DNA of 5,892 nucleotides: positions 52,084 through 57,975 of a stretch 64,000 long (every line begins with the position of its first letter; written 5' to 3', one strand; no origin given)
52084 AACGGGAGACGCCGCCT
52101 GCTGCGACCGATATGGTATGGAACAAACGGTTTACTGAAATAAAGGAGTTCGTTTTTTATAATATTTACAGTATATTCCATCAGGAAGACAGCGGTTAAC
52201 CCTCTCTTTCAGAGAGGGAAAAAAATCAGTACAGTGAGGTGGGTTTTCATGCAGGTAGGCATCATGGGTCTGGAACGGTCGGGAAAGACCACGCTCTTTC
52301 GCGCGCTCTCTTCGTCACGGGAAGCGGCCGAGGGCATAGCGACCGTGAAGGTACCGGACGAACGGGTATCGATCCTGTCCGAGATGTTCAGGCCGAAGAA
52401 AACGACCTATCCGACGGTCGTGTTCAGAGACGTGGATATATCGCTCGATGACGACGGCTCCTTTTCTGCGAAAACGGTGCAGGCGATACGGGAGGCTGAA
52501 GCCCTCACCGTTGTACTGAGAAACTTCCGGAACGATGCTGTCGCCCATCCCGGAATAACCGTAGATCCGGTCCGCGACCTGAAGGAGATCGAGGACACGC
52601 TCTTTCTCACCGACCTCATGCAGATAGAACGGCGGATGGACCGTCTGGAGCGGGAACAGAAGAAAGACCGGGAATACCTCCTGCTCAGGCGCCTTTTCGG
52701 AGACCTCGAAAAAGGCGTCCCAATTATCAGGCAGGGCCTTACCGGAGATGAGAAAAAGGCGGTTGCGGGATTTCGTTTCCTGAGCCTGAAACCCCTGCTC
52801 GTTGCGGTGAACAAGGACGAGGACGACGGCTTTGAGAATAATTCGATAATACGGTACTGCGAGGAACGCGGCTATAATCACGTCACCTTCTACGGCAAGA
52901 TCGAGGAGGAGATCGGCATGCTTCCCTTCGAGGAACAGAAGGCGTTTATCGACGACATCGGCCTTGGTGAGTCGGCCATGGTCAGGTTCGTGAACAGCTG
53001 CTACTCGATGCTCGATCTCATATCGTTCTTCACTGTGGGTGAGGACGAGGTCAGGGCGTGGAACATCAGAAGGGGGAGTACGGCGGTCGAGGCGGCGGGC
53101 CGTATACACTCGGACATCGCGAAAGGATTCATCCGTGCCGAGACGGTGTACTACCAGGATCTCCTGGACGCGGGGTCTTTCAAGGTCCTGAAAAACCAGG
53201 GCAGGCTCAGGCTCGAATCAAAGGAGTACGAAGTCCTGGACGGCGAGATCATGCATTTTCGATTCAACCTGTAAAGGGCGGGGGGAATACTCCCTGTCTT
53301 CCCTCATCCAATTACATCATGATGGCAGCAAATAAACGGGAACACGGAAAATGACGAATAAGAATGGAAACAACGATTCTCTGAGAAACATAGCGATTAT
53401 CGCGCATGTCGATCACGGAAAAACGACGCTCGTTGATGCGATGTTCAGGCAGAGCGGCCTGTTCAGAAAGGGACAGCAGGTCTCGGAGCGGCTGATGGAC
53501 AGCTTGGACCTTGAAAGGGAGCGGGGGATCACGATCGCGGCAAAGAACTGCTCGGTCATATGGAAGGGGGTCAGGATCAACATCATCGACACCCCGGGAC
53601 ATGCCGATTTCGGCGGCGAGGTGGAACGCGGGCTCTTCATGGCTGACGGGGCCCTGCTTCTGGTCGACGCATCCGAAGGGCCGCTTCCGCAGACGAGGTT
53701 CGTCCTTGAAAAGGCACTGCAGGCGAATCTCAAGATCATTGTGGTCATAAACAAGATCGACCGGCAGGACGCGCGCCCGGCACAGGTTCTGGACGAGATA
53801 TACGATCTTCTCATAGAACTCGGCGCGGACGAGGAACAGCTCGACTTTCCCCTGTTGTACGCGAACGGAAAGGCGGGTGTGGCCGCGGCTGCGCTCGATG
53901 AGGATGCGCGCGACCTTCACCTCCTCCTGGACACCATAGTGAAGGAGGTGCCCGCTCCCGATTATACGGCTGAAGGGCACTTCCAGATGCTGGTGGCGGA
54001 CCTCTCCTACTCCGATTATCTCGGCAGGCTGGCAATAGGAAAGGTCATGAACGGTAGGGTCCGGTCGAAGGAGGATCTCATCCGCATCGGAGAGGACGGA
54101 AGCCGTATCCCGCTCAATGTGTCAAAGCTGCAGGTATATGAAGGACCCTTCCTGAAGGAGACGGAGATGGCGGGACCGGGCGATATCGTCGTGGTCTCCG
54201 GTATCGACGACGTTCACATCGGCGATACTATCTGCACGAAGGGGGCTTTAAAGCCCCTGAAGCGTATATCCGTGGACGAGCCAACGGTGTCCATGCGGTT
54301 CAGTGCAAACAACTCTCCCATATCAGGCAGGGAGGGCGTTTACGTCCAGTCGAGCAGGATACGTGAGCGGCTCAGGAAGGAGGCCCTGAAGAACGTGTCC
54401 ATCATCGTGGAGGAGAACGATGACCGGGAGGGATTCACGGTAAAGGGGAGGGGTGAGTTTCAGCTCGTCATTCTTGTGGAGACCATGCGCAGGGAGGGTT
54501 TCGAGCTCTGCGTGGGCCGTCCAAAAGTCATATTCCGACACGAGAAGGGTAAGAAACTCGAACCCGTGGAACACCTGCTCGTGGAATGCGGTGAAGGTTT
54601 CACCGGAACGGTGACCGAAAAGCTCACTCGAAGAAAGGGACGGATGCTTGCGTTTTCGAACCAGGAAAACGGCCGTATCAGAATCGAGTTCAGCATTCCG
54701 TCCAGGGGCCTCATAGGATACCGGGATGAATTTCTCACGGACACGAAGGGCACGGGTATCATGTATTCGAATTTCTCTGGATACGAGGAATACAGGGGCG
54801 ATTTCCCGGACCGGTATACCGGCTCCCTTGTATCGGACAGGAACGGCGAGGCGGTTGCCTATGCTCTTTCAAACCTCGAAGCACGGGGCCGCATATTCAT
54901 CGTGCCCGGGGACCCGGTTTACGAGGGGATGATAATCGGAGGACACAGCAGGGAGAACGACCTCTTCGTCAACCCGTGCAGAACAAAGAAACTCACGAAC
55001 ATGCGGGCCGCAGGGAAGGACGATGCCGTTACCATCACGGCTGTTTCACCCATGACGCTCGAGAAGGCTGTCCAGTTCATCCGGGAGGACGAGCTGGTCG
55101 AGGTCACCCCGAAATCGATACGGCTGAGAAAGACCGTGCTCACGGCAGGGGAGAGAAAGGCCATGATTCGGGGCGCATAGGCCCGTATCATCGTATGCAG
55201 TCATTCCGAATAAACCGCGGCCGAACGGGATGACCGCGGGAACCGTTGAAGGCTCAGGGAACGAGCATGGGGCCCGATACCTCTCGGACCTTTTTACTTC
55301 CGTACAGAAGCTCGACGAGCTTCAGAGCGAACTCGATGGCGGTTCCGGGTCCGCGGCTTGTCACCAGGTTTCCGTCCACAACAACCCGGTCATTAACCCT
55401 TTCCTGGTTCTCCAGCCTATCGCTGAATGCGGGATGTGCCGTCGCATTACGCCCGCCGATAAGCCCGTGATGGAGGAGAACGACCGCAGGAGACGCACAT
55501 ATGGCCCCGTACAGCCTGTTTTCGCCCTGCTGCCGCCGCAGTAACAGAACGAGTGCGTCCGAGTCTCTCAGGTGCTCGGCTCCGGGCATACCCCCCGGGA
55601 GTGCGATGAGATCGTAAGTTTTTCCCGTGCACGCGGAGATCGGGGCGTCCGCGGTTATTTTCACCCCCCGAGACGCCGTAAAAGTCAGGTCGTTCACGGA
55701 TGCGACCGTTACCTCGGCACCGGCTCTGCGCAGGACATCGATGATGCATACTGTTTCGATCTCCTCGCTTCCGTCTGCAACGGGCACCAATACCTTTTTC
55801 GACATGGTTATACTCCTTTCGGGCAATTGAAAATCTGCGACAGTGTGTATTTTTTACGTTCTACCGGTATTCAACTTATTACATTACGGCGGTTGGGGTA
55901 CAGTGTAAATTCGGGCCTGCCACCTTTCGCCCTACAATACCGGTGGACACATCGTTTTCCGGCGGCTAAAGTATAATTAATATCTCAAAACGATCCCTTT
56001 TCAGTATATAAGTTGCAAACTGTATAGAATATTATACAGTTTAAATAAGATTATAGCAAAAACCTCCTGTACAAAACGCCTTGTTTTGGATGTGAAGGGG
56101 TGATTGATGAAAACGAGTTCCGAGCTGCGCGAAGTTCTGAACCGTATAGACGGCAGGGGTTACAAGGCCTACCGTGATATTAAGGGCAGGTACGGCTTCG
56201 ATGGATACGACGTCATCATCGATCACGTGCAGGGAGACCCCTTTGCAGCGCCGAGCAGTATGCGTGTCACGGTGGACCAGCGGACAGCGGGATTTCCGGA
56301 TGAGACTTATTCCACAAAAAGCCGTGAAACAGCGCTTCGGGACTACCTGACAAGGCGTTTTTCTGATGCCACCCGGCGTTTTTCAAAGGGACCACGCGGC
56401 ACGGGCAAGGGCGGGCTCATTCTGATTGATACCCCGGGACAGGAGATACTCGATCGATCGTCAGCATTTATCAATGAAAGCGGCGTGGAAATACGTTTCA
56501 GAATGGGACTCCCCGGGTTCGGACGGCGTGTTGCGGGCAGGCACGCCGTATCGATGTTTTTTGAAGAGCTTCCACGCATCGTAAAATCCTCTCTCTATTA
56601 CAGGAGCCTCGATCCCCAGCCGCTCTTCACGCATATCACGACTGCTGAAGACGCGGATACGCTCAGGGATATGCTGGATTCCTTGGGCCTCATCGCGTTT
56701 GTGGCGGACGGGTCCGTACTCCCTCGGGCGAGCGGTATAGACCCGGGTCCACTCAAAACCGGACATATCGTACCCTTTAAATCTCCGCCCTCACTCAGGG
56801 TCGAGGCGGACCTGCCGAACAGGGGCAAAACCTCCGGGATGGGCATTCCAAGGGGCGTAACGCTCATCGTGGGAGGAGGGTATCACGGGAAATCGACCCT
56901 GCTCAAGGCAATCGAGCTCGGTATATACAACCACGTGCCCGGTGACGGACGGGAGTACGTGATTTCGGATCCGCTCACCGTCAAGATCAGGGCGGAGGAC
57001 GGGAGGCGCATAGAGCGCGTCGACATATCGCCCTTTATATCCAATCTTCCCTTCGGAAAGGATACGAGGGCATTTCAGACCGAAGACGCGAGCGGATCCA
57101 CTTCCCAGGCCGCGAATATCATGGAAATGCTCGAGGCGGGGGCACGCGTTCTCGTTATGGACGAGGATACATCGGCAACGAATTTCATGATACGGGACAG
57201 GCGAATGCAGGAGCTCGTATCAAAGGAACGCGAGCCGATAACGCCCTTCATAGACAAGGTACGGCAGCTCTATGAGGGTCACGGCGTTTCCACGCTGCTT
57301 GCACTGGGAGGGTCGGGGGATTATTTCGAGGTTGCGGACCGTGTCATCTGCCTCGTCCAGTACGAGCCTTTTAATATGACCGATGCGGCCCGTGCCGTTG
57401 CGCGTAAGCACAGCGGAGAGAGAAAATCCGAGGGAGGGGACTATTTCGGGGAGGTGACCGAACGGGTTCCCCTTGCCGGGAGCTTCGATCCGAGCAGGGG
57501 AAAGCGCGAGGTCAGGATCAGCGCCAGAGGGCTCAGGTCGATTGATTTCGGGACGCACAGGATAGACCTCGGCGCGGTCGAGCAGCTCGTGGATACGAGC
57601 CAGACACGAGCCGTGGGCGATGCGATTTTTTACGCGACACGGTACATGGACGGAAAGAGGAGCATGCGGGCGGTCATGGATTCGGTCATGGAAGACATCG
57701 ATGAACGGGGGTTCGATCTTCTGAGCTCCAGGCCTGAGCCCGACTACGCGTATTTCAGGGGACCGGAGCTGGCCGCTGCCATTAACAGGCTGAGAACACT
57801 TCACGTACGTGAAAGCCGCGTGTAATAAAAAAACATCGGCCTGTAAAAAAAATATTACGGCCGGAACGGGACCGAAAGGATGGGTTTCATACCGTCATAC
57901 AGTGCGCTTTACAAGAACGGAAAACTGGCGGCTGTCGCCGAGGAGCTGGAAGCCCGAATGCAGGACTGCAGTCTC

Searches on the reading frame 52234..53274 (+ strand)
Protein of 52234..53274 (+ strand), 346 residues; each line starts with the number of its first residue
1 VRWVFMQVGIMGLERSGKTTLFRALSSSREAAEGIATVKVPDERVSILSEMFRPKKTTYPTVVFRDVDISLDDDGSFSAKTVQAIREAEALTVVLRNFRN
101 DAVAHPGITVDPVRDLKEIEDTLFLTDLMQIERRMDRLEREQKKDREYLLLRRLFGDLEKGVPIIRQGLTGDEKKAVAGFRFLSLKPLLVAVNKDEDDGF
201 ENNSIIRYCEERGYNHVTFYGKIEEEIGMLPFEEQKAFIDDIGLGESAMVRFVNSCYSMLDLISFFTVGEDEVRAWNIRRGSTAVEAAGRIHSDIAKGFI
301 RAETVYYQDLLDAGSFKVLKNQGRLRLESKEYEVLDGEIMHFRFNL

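Call 9: search_protein_families(library=pfam, proteins=[window:52234-53274:+])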
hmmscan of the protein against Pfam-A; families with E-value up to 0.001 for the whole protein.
window:52234-53274:+ (346 aa): 1 family
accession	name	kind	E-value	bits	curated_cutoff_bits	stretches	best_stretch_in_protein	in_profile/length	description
PF06071.19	YchF-GTPase_C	-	1e-33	115.7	27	1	262-345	1-84/84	Protein of unknown function (DUF933)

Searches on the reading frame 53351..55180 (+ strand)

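Call 9: search_protein_families(library=pfam, proteins=[window:53351-55180:+])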
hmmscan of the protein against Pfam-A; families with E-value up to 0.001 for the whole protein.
window:53351-55180:+ (609 aa): 6 families
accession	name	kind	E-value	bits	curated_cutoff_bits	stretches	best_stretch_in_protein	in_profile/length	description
PF00009.33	GTP_EFTU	-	1.3e-54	185.1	26.5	1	10-201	2-187/188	Elongation factor Tu GTP binding domain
PF21018.2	BipA_C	-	7.3e-46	154.9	23.8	1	490-598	1-109/110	TypA/BipA C-terminal domain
PF00679.30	EFG_C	-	3.6e-22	78.6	27.9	1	402-488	2-88/89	Elongation factor G C-terminus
PF22042.2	EF-G_D2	-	4.6e-08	33.5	27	1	211-296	2-83/84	Elongation factor G domain 2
PF03144.31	GTP_EFTU_D2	-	3.1e-07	31.2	30.3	1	225-295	1-73/73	Elongation factor Tu domain 2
PF01926.29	MMR_HSR1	-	1.8e-05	25.2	21.9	1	14-135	2-113/113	50S ribosome-binding GTPase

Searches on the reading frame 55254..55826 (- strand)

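Call 9: search_protein_families(library=pfam, proteins=[window:55254-55826:-])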
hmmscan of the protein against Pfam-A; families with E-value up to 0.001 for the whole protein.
window:55254-55826:- (190 aa): 1 family
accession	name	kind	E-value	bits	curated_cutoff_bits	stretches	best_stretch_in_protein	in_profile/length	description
PF01965.30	DJ-1_PfpI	-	5.4e-49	166.6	26.6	1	10-172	1-164/165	DJ-1/PfpI family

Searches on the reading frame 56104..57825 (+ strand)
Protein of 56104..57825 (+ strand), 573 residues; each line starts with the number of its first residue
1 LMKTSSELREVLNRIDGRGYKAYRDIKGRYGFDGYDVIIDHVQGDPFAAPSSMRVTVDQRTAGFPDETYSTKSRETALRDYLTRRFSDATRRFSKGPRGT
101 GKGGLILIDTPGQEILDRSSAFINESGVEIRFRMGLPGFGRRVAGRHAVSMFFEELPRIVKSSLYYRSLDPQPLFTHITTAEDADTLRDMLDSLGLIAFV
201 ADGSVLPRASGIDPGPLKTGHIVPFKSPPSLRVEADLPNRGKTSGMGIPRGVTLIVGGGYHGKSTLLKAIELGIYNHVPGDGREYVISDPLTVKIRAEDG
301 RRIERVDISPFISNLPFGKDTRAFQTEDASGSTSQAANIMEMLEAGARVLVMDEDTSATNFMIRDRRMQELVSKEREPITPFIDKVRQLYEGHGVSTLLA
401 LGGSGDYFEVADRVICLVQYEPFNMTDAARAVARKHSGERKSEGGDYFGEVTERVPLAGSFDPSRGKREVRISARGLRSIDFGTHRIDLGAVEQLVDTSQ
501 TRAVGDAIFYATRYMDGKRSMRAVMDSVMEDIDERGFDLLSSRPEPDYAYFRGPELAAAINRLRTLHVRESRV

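Call 9: search_protein_families(library=pfam, proteins=[window:56104-57825:+])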
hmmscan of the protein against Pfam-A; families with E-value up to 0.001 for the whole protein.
window:56104-57825:+ (573 aa): 3 families
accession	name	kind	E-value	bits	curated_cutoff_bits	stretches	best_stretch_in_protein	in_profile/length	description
PF09818.15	ABC_ATPase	-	1.7e-122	408.3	23.2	1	174-454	5-283/283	P-loop domain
PF20446.3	ABC_N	-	2.6e-53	180.6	26.5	1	6-166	2-161/162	ATPase of the ABC class N-terminal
PF21117.3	MRB1590_C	-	2.1e-31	109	27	1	471-569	1-102/102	MRB1590 C-terminal domain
